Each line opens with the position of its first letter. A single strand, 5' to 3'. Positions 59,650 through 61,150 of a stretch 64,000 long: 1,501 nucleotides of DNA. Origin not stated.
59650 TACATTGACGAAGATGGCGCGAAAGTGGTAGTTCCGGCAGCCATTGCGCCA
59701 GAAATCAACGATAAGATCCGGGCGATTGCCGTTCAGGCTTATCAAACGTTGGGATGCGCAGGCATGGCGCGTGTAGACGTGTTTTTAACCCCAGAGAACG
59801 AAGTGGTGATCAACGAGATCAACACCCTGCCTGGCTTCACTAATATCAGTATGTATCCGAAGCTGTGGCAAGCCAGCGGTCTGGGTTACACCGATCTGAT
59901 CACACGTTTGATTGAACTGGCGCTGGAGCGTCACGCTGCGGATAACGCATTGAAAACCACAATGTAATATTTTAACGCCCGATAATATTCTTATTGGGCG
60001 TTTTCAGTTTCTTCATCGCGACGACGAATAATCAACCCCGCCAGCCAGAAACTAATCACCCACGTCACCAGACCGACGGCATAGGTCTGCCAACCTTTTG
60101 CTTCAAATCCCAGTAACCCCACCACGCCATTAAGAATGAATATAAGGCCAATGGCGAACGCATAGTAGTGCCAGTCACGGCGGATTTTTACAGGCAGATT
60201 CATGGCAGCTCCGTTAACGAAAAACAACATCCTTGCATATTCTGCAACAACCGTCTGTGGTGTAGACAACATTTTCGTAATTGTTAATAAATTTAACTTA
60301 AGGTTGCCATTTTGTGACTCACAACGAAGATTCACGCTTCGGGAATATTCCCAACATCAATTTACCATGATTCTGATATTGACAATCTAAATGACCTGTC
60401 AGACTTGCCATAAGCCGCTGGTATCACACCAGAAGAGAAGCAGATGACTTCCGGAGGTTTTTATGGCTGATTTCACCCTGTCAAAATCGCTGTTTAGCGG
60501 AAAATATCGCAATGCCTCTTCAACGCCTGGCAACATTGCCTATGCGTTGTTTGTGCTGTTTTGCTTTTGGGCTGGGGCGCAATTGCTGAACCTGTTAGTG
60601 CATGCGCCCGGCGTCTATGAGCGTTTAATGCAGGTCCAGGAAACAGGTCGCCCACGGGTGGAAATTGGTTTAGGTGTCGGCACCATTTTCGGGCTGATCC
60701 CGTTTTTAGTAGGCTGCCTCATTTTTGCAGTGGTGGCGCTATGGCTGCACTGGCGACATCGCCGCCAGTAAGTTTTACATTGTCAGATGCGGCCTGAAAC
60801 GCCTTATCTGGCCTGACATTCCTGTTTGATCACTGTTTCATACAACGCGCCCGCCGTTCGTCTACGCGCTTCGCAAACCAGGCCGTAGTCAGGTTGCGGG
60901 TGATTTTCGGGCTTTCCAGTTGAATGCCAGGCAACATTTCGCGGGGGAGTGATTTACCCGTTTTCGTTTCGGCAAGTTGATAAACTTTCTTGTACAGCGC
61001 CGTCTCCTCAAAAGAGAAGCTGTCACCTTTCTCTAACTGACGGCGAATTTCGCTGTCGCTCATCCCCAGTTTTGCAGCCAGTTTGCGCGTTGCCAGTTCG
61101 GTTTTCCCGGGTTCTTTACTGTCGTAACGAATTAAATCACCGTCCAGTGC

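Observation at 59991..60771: Divergent pair of small membrane proteins yaiZ and yaiY separated by 259 bp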

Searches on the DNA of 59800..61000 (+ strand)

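Call 3: search_dna_similar(query=window:59900-60900:+, collection=ecoli_genomes, mode=near, max_rows=8)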
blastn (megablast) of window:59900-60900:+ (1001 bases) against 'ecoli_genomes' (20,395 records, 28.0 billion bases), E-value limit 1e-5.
Records with a match: 5425; places in all: 5426; records where one place covers at least 80% of the query: 5422.
Genomes with a match: 5423 of 5426; with a place that covers at least 80% of the query: 5420. Places per genome that has any: lowest 1, median 1, highest 2. On chromosomes: 5423 places; on plasmids: 3.
Best place of each record, by identity: >=99% 2789; 95-99% 2617; 90-95% 19.
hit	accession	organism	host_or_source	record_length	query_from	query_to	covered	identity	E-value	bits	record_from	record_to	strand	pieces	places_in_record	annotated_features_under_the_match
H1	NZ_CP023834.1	Escherichia coli strain 4/2-1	Homo sapiens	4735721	1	1001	100%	100.0%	0e+0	1849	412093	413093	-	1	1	yaiY: YaiY family protein | yaiZ: DUF2754 domain-containing protein | yaiW: surface-exposed outer membrane lipoprotein YaiW | ddlA: D-alanine--D-alanine ligase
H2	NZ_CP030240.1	Escherichia coli strain ER1709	-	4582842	1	1001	100%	100.0%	0e+0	1849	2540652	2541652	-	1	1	yaiY: YaiY family protein | yaiZ: DUF2754 domain-containing protein | yaiW: surface-exposed outer membrane lipoprotein YaiW | ddlA: D-alanine--D-alanine ligase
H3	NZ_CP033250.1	Escherichia coli strain ECCHD184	chicken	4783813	1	1001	100%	100.0%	0e+0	1849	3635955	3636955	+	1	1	yaiY: YaiY family protein | yaiZ: DUF2754 domain-containing protein | yaiW: surface-exposed outer membrane lipoprotein YaiW | ddlA: D-alanine--D-alanine ligase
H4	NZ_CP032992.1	Escherichia coli strain W5-6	Jin River water W5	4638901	1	1001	100%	100.0%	0e+0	1849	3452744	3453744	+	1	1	yaiY: YaiY family protein | yaiZ: DUF2754 domain-containing protein | yaiW: surface-exposed outer membrane lipoprotein YaiW | ddlA: D-alanine--D-alanine ligase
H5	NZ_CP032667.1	Escherichia coli str. K-12 substr. MG1655 strain K-12 ...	Laboratory strain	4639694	1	1001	100%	100.0%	0e+0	1849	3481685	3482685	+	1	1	yaiY: YaiY family protein | yaiZ: DUF2754 domain-containing protein | yaiW: surface-exposed outer membrane lipoprotein YaiW | ddlA: D-alanine--D-alanine ligase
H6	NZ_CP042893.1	Escherichia coli strain CFSAN061772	missing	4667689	1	1001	100%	100.0%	0e+0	1849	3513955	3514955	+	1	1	yaiY: YaiY family protein | yaiZ: DUF2754 domain-containing protein | yaiW: surface-exposed outer membrane lipoprotein YaiW | ddlA: D-alanine--D-alanine ligase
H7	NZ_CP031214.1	Escherichia coli strain C600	Homo sapiens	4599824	1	1001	100%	100.0%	0e+0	1849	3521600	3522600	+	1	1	yaiY: YaiY family protein | yaiZ: DUF2754 domain-containing protein | yaiW: surface-exposed outer membrane lipoprotein YaiW | ddlA: D-alanine--D-alanine ligase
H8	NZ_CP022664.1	Escherichia coli strain FORC 064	cucumber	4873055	1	1001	100%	100.0%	0e+0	1849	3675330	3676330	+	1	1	yaiY: YaiY family protein | yaiZ: DUF2754 domain-containing protein | yaiW: surface-exposed outer membrane lipoprotein YaiW | ddlA: D-alanine--D-alanine ligase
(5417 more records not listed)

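Call 9: get_annotated_region(hit=H5, flank=4000)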
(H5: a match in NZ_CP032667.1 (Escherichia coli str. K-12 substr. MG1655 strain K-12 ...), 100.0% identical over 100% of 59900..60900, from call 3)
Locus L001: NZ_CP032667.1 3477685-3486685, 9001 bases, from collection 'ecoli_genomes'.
description: Escherichia coli str. K-12 substr. MG1655 strain K-12 chromosome, complete genome
organism: Escherichia coli str. K-12 substr. MG1655 strain K-12 substr. MG1655 (NCBI taxid 511145)
replicon: chromosome; assembly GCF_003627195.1
host: -; source: Laboratory strain; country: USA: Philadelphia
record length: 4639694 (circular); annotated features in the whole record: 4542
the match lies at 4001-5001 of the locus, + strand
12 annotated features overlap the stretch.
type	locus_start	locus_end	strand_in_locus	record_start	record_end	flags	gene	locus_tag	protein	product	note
CDS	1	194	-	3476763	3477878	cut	adrA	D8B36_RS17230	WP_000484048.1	diguanylate cyclase AdrA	-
CDS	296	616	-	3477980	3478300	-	psiF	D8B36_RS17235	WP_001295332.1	phosphate starvation-inducible protein PsiF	-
CDS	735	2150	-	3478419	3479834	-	phoA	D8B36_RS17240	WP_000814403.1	alkaline phosphatase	-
CDS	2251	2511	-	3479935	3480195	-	iraP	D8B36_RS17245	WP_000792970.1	anti-adapter protein IraP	-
CDS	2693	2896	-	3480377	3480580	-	-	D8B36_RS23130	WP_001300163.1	hypothetical protein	-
CDS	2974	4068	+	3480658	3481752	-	ddlA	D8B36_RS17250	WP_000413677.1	D-alanine--D-alanine ligase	-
CDS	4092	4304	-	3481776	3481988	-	yaiZ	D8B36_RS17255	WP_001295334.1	DUF2754 domain-containing protein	-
CDS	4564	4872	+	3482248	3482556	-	yaiY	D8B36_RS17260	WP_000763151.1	YaiY family protein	-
CDS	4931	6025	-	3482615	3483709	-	yaiW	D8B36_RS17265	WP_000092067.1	surface-exposed outer membrane lipoprotein YaiW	-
CDS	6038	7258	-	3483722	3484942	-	sbmA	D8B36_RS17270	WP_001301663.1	peptide antibiotic transporter SbmA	-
CDS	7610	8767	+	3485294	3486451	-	ampH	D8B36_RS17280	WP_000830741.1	D-alanyl-D-alanine-carboxypeptidase/endopeptidase AmpH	-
CDS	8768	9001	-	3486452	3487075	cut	iprA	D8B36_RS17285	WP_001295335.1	hydrogen peroxide resistance inhibitor IprA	-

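Call 67: search_rna_families(source=window, start=59800, end=61000, threshold=evalue, max_evalue=1)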
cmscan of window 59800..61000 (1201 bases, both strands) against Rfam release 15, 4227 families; matches with E-value up to 1: 2.
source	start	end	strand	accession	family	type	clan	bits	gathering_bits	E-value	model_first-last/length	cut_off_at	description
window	60747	60813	-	RF02564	naRNA4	Gene; sRNA;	-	30.3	59.5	0.0035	1-77/77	no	Nucleoid-associated noncoding RNA 4 (CssrE)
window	60743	60813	+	RF02564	naRNA4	Gene; sRNA;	-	23.6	59.5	0.11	1-77/77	no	Nucleoid-associated noncoding RNA 4 (CssrE)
